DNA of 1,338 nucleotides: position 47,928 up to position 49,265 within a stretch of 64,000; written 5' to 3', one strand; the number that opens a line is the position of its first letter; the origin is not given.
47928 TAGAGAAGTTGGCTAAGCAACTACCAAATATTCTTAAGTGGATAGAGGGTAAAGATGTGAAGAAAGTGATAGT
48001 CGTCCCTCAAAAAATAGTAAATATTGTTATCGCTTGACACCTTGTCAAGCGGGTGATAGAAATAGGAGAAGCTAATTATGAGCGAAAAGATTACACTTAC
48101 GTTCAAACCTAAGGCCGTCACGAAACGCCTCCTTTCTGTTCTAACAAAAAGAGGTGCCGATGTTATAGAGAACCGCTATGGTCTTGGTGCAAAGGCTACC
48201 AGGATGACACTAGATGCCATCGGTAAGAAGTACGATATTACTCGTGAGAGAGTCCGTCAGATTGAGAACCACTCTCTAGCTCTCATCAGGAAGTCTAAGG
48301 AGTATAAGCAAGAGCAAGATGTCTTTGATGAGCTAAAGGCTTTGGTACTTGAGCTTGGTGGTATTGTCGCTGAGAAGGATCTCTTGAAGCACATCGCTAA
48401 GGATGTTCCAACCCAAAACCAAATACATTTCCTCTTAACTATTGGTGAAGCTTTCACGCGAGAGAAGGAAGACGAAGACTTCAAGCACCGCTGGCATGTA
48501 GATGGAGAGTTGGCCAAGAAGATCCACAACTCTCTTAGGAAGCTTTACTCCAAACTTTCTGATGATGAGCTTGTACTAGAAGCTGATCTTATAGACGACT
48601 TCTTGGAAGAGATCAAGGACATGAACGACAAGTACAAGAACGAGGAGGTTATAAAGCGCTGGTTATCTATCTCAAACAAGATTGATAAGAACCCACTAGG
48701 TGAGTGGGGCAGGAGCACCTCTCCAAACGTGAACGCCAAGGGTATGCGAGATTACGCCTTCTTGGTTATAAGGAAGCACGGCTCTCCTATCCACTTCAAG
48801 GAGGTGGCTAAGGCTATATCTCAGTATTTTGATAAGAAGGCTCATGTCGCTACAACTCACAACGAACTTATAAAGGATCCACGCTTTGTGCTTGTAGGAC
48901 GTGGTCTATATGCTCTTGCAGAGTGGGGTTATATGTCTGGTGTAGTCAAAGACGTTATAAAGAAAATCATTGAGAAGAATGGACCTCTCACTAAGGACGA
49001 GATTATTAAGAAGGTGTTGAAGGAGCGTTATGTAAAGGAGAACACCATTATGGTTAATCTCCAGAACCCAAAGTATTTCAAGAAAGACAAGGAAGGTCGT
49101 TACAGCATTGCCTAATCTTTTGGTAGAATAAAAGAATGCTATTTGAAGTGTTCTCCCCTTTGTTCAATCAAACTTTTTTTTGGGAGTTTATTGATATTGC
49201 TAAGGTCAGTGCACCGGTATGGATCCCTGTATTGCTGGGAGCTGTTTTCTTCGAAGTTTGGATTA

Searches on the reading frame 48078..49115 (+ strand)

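Call 79: search_protein_families(library=pfam, proteins=[window:48078-49115:+], max_evalue=0.00001)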
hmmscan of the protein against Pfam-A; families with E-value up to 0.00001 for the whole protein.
window:48078-49115:+ (345 aa): 2 families
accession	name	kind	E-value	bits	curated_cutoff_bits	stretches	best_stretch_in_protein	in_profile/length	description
PF04545.22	Sigma70_r4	-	5.1e-10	39.2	24.1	1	18-72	1-50/50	Sigma-70, region 4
PF05066.19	HARE-HTH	-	8.6e-08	32.9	25.9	0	223-283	3-71/71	HB1, ASXL, restriction endonuclease HTH domain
